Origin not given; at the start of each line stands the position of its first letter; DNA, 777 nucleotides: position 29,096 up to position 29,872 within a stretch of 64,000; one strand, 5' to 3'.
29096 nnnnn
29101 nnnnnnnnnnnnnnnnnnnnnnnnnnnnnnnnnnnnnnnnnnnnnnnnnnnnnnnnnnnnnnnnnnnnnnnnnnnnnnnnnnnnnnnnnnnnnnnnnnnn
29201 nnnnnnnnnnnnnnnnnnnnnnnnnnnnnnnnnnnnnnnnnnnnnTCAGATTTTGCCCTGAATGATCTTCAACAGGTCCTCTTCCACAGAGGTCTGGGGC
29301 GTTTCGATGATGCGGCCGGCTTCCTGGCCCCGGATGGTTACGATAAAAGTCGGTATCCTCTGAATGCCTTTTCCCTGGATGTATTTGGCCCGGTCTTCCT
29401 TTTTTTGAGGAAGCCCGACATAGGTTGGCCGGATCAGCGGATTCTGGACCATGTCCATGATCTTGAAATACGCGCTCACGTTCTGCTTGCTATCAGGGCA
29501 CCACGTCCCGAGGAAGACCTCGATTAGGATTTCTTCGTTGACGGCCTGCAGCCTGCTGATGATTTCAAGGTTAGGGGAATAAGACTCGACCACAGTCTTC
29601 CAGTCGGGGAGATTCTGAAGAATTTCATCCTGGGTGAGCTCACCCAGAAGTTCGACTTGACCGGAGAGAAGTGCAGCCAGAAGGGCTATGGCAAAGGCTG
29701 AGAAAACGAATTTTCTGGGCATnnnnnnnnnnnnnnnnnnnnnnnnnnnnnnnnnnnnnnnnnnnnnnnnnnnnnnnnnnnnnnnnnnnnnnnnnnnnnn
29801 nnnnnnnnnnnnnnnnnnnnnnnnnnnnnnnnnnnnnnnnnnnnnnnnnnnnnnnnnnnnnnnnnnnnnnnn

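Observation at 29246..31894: Accessory patch: secreted thioredoxin-fold protein, orphan ExbD, TIGR04076 small Cys protein, ACT protein and GATase1, each with its own promoter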

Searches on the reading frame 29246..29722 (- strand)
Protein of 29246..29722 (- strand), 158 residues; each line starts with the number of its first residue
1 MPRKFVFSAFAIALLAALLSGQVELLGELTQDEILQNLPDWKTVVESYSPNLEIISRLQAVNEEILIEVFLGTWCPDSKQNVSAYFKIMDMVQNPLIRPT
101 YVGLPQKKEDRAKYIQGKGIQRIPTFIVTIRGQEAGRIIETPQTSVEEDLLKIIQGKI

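Call 3: search_protein_families(library=pfam, proteins=[window:29246-29722:-], max_evalue=0.01)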
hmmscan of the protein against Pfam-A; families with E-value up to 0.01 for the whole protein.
window:29246-29722:- (158 aa): 1 family
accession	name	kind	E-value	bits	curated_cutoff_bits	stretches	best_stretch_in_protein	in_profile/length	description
PF14595.12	Thioredoxin_9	-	1.9e-09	38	25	1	37-144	15-120/129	Thioredoxin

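Call 4: search_protein_families(library=ncbifam, proteins=[window:29246-29722:-], max_evalue=0.01)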
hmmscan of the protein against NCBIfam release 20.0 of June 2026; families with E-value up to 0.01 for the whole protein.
window:29246-29722:- (158 aa): 0 families

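Call 8: find_encoding_contigs(protein=window:29246-29722:-, flank=10000, max_places=10)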
Protein window:29246-29722:- (158 aa): 4 contigs read that carry it; 2 places shown.
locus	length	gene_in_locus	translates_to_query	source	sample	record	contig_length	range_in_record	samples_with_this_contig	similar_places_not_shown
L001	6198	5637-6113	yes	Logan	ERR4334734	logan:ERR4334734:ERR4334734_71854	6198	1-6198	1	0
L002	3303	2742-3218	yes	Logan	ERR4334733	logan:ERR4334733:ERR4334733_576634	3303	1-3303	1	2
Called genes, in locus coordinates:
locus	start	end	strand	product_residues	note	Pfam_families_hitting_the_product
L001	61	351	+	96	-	PF04368:DUF507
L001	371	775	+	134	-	PF13279:4HBT_2, PF03061:4HBT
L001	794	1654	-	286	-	PF01370:Epimerase, PF04321:RmlD_sub_bind, PF02719:Polysacc_synt_2 (weak), PF16363:GDP_Man_Dehyd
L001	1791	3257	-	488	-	PF18981:InlK_D3 (faint), PF00801:PKD (faint), PF18911:PKD_4 (weak)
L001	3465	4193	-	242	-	PF00117:GATase, PF07722:Peptidase_C26 (weak)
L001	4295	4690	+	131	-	PF13291:ACT_4 (faint), PF19571:ACT_8, PF01842:ACT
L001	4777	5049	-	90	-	-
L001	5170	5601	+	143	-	PF02472:ExbD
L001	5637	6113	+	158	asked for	PF14595:Thioredoxin_9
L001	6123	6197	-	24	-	?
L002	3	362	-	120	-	?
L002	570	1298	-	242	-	PF00117:GATase, PF07722:Peptidase_C26 (weak)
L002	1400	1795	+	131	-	PF13291:ACT_4 (faint), PF19571:ACT_8, PF01842:ACT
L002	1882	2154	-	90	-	-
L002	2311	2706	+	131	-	PF02472:ExbD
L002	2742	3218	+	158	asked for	PF14595:Thioredoxin_9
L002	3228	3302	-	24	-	?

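Call 9: find_homologous_proteins(query=window:29246-29722:-)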
Query window:29246-29722:- (158 aa): 322 proteins with E <= 0.001 among 375 candidates; the best 120 are listed.
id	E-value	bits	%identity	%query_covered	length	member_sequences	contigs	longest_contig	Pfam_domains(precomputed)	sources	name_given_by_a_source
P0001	8.4e-93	326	97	100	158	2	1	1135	PF14595.13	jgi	jgi:hypothetical protein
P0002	2.4e-79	283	84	100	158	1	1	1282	PF14595.13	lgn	-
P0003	1.9e-78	280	85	99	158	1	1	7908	PF14595.13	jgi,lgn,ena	-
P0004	2.2e-78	279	83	99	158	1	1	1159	PF14595.13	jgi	jgi:hypothetical protein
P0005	4.3e-76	272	81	99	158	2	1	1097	PF14595.13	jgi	jgi:Thioredoxin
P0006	6.6e-75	268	80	100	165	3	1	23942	PF14595.13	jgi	-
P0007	1.3e-74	267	80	99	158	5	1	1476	PF14595.13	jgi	-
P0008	1.5e-73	264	78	100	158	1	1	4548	PF14595.13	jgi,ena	-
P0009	6.7e-71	255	73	100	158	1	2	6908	PF14595.13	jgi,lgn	jgi:hypothetical protein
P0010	9.3e-71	255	73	100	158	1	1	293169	PF14595.13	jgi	jgi:thiol-disulfide isomerase/thioredoxin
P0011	1.4e-70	254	77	94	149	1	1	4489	PF14595.13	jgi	jgi:thiol-disulfide isomerase/thioredoxin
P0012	2.6e-70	253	73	99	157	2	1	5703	PF14595.13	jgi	jgi:hypothetical protein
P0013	4.7e-70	252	71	99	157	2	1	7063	PF14595.13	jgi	jgi:hypothetical protein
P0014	7.0e-70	252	73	99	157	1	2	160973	PF14595.13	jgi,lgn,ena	jgi:hypothetical protein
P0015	2.0e-69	250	72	100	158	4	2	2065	PF14595.13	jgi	jgi:hypothetical protein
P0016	2.4e-69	250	71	99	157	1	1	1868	PF14595.13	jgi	jgi:thiol-disulfide isomerase/thioredoxin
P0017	2.7e-69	250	71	99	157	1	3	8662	PF14595.13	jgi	jgi:hypothetical protein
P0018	3.8e-69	249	72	100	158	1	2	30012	PF14595.13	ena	-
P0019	1.3e-68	248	77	89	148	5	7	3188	PF00085.27,PF14595.13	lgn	-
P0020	1.4e-68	248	75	100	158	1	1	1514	PF14595.13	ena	-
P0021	1.7e-68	247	71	99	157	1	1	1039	PF14595.13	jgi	jgi:thiol-disulfide isomerase/thioredoxin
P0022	4.0e-63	230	66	99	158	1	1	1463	PF14595.13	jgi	jgi:hypothetical protein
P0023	2.1e-60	221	71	89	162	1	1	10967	PF14595.13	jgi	jgi:thiol-disulfide isomerase/thioredoxin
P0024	2.2e-59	218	61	100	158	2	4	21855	PF14595.13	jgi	jgi:thiol-disulfide isomerase/thioredoxin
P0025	3.5e-59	217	62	99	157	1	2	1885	PF14595.13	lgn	-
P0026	9.5e-58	212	61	98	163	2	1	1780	PF14595.13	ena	-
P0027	2.1e-56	208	60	97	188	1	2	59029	PF14595.13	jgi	-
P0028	1.7e-55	205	59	99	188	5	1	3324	PF14595.13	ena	-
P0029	4.6e-55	204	65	91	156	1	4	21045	PF14595.13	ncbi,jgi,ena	-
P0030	6.2e-55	203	65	92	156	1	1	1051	PF14595.13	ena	-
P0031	1.3e-53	199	66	84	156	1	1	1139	PF14595.13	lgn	-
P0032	1.4e-53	199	56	99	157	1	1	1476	PF14595.13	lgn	-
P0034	2.6e-53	198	60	91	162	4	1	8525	PF14595.13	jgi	jgi:thiol-disulfide isomerase/thioredoxin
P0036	3.4e-53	198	59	96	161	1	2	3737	PF14595.13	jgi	jgi:hypothetical protein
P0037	4.5e-53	197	57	98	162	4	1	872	PF14595.13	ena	-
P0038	5.2e-53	197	63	88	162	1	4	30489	PF14595.13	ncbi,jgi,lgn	jgi:thiol-disulfide isomerase/thioredoxin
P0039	7.1e-53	197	58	99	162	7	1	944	PF14595.13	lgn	-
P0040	7.4e-53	197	62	87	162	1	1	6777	PF14595.13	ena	-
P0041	7.5e-53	197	62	90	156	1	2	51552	PF14595.13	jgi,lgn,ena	jgi:hypothetical protein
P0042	8.1e-53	196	62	87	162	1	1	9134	PF14595.13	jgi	jgi:thiol-disulfide isomerase/thioredoxin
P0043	8.7e-53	196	59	97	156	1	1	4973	PF14595.13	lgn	-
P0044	8.8e-53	196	65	84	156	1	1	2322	PF14595.13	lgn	-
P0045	1.7e-52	195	65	84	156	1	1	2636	PF14595.13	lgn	-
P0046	1.8e-52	195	62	87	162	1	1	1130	PF14595.13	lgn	-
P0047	2.9e-52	195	62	87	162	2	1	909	PF14595.13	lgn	-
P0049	4.0e-52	194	59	96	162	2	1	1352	PF14595.13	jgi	jgi:thiol-disulfide isomerase/thioredoxin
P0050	4.5e-52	194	61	87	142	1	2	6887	PF14595.13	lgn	-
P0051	5.2e-52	194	60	93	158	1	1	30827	PF14595.13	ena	-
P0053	9.0e-52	193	58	97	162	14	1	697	PF14595.13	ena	-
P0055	1.2e-51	193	62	91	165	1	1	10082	PF14595.13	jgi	jgi:hypothetical protein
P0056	1.7e-51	192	57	96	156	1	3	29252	PF14595.13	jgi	jgi:hypothetical protein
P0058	3.8e-51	191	58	91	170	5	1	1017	PF14595.13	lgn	-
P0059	4.5e-51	191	61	85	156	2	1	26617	PF14595.13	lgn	-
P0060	5.6e-51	190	58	91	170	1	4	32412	PF14595.13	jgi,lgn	jgi:thiol-disulfide isomerase/thioredoxin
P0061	7.3e-51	190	61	87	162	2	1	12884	PF14595.13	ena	-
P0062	9.0e-51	190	56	93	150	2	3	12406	PF14595.13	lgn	-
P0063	1.4e-50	189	55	98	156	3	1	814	PF14595.13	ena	-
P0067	3.3e-50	188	55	97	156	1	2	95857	PF14595.13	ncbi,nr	ncbi:MAG: hypothetical protein GTO16_07310 [Candidatus Aminicenantes bacterium]|nr:hypothetical prot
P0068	4.4e-50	188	57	92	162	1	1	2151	PF14595.13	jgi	-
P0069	4.9e-50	187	61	93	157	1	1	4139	PF14595.13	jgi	-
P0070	5.3e-50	187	61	87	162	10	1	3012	PF14595.13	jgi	jgi:thiol-disulfide isomerase/thioredoxin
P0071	5.7e-50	187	61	87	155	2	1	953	PF14595.13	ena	-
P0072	6.2e-50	187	60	85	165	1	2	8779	PF14595.13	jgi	jgi:thiol-disulfide isomerase/thioredoxin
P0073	6.7e-50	187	56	94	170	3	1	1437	PF14595.13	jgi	jgi:hypothetical protein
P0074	7.2e-50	187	54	98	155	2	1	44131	PF14595.13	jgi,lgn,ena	-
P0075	7.3e-50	187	57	92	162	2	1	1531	PF14595.13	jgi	-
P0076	7.3e-50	187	60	87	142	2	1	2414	PF14595.13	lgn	-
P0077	8.6e-50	187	60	86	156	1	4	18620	PF14595.13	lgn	-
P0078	9.6e-50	186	59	89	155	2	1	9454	PF14595.13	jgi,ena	-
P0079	1.1e-49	186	58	91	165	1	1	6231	PF14595.13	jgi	jgi:hypothetical protein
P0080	1.1e-49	186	56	97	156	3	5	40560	PF14595.13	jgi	jgi:hypothetical protein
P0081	1.1e-49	186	60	85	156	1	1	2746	PF14595.13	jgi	jgi:hypothetical protein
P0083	1.1e-49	186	55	98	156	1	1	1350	PF14595.13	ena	-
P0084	1.2e-49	186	57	92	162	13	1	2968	PF14595.13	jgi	jgi:thiol-disulfide isomerase/thioredoxin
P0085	1.6e-49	186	54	98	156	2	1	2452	PF14595.13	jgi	jgi:hypothetical protein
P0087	2.5e-49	185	61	84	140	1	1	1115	PF14595.13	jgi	jgi:thiol-disulfide isomerase/thioredoxin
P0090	3.5e-49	185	58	87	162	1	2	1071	PF14595.13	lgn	-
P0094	6.2e-49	184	59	91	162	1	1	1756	PF14595.13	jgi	jgi:alkyl hydroperoxide reductase subunit AhpF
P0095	7.6e-49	184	60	91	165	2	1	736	PF14595.13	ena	-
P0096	8.4e-49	183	54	98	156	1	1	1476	PF14595.13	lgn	-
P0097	9.5e-49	183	54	98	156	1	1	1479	PF14595.13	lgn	-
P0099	1.1e-48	183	52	99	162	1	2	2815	PF14595.13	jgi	jgi:thiol-disulfide isomerase/thioredoxin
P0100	1.1e-48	183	54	97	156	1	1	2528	PF14595.13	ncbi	-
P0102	1.1e-48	183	60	85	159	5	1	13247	PF14595.13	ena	-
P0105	1.6e-48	182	57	91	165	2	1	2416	PF14595.13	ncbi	-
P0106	1.6e-48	182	56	94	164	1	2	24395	PF14595.13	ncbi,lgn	ncbi:MAG: thioredoxin family protein [Candidatus Aminicenantes bacterium]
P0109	1.8e-48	182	56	98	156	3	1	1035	PF14595.13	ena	-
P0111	1.9e-48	182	56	94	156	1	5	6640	PF14595.13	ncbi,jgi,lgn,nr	ncbi:MAG: hypothetical protein GQ476_03645 [Candidatus Aminicenantes bacterium]|jgi:hypothetical pro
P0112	2.2e-48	182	58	91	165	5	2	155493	PF14595.13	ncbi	-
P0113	2.4e-48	182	57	91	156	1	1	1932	PF14595.13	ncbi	-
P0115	2.7e-48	182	57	92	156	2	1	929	PF14595.13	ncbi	-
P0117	3.5e-48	181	59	91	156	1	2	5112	PF14595.13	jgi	jgi:hypothetical protein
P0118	3.5e-48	181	56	90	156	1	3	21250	PF14595.13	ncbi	-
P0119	3.9e-48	181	57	91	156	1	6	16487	PF14595.13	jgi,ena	-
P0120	3.9e-48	181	54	96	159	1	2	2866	PF14595.13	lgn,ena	-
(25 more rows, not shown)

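Call 10: find_encoding_contigs(protein=P0010, flank=10000, max_places=2)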
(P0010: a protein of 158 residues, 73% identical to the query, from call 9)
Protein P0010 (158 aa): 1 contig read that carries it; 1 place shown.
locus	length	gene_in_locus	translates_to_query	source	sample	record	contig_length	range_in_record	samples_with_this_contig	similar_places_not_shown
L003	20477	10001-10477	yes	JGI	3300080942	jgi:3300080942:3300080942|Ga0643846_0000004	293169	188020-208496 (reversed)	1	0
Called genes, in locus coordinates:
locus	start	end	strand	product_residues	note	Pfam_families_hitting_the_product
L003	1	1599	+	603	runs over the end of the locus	PF03193:RsgA_GTPase (faint), PF00009:GTP_EFTU, PF00025:Arf (weak), PF00071:Ras (weak), PF01926:MMR_HSR1, PF22042:EF-G_D2, PF11987:IF-2, PF03144:GTP_EFTU_D2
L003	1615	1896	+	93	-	PF04456:DUF503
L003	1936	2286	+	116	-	PF02033:RBFA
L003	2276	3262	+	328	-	PF01368:DHH, PF02272:DHHA1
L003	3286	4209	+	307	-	PF01509:TruB_N, PF16198:TruB_C_2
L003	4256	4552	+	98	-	PF04368:DUF507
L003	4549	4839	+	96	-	PF04368:DUF507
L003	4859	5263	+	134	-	PF13279:4HBT_2, PF03061:4HBT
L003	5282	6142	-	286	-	PF01370:Epimerase, PF04321:RmlD_sub_bind, PF16363:GDP_Man_Dehyd, PF02719:Polysacc_synt_2 (weak)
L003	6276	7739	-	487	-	PF00801:PKD (faint), PF18981:InlK_D3 (faint), PF18911:PKD_4 (weak)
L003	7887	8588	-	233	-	PF00117:GATase, PF07722:Peptidase_C26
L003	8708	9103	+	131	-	PF13291:ACT_4 (faint), PF01842:ACT, PF19571:ACT_8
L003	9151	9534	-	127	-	-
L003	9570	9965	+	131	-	PF02472:ExbD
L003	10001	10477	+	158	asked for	PF14595:Thioredoxin_9 (weak)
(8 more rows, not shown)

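Call 11: find_encoding_contigs(protein=P0067, flank=10000, max_places=2)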
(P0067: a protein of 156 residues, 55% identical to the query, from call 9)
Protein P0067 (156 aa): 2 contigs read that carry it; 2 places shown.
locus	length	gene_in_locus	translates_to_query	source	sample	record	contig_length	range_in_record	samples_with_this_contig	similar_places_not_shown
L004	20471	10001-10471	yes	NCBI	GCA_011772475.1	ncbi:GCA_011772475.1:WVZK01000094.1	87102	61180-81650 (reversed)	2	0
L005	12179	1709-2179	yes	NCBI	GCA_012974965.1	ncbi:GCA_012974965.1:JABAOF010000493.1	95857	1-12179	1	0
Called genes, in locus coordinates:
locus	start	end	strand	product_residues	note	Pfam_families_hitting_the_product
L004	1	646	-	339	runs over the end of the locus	PF00092:VWA, PF13519:VWA_2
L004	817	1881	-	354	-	-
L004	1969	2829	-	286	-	PF01370:Epimerase, PF04321:RmlD_sub_bind, PF02719:Polysacc_synt_2 (weak), PF16363:GDP_Man_Dehyd, PF07993:NAD_binding_4 (weak)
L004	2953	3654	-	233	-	PF00117:GATase, PF07722:Peptidase_C26 (weak)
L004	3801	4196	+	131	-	PF13291:ACT_4 (faint), PF19571:ACT_8, PF01842:ACT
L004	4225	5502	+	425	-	PF07831:PYNP_C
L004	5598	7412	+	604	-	-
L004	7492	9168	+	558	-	PF02554:CstA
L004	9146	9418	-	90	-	-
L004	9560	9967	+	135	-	PF02472:ExbD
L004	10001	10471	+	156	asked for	PF14595:Thioredoxin_9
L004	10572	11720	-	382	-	PF02771:Acyl-CoA_dh_N, PF02770:Acyl-CoA_dh_M, PF00441:Acyl-CoA_dh_1, PF22924:ACOX_C_alpha1 (faint), PF08028:Acyl-CoA_dh_2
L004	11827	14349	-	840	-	PF19864:Radical_SAM_N2, PF04055:Radical_SAM, PF10105:DUF2344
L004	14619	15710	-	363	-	PF01098:FTSW_RODA_SPOVE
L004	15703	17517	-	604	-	PF03717:PBP_dimer, PF00905:Transpeptidase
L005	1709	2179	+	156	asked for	PF14595:Thioredoxin_9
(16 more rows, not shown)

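Call 12: find_encoding_contigs(protein=P0112, flank=10000, max_places=2)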
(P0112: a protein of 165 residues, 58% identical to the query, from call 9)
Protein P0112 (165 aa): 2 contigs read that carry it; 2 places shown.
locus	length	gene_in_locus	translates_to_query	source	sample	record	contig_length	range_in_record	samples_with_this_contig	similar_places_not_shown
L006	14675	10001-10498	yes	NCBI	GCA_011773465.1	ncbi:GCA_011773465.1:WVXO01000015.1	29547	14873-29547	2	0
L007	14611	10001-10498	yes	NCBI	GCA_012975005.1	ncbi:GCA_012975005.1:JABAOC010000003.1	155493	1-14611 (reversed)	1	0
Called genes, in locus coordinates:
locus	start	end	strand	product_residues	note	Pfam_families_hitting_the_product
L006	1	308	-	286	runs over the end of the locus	PF01370:Epimerase, PF04321:RmlD_sub_bind, PF02719:Polysacc_synt_2 (weak), PF16363:GDP_Man_Dehyd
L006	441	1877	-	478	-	PF13860:FlgD_ig (faint), PF18911:PKD_4 (weak)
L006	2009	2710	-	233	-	PF00117:GATase, PF07722:Peptidase_C26 (weak)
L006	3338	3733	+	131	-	PF13291:ACT_4 (faint), PF19571:ACT_8, PF01842:ACT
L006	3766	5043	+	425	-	PF00591:Glycos_transf_3 (faint), PF07831:PYNP_C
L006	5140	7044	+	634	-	PF03169:OPT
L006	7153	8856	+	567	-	PF02554:CstA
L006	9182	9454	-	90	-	-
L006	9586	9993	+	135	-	PF02472:ExbD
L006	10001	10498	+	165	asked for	PF14595:Thioredoxin_9 (weak)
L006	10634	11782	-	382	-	PF02771:Acyl-CoA_dh_N, PF02770:Acyl-CoA_dh_M, PF00441:Acyl-CoA_dh_1, PF22924:ACOX_C_alpha1 (faint), PF08028:Acyl-CoA_dh_2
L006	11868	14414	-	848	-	PF19864:Radical_SAM_N2, PF04055:Radical_SAM, PF10105:DUF2344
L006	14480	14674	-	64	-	?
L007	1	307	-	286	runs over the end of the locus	PF01370:Epimerase, PF04321:RmlD_sub_bind, PF02719:Polysacc_synt_2 (weak), PF16363:GDP_Man_Dehyd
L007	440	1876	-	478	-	PF13860:FlgD_ig (faint), PF18911:PKD_4 (weak)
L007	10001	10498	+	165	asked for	PF14595:Thioredoxin_9 (weak)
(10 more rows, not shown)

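Call 18: search_solved_structures(query=window:29246-29722:-, max_evalue=1, show_alignments=2)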
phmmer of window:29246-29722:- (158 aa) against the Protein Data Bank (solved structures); distinct sequences matched with E-value up to 1: 14.
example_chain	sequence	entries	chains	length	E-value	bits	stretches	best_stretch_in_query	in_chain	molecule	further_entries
2xbi_A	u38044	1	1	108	0.03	17.7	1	56-152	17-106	THIOREDOXIN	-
2xbq_A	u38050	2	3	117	0.034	17.5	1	56-152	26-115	THIOREDOXIN | THIOREDOXINN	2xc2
6x0b_A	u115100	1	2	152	0.034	17.5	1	62-152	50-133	Thioredoxin H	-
5ykw_A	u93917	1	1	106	0.091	16.1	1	52-150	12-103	Thioredoxin-3, mitochondrial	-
4cw9_A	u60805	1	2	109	0.12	15.8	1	59-138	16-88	THIOREDOXIN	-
2j23_A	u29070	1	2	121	0.22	14.9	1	63-141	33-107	THIOREDOXIN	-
7zr2_A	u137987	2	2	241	0.3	14.4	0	11-82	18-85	Spike protein S2',Chimeric protein mimic of SARS-CoV-2 Spike HR1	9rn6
2b2n_A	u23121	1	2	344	0.31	14.4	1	12-58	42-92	Transcription-repair coupling factor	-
3e3e_A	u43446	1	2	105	0.39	14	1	57-142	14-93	Thioredoxin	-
3hjh_A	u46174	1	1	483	0.44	13.9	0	12-58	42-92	Transcription-repair-coupling factor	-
2oe0_A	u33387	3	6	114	0.54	13.6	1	52-149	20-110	Thioredoxin-3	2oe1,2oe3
3kd0_A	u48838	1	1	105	0.69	13.2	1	57-142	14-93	Thioredoxin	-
7osv_A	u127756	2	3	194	0.95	12.8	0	22-55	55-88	DeNovoTIM6-SB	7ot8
3lef_A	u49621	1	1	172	0.96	12.8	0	53-146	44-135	Uncharacterized protein 4E10_S0_1Z6NA_001 (T18)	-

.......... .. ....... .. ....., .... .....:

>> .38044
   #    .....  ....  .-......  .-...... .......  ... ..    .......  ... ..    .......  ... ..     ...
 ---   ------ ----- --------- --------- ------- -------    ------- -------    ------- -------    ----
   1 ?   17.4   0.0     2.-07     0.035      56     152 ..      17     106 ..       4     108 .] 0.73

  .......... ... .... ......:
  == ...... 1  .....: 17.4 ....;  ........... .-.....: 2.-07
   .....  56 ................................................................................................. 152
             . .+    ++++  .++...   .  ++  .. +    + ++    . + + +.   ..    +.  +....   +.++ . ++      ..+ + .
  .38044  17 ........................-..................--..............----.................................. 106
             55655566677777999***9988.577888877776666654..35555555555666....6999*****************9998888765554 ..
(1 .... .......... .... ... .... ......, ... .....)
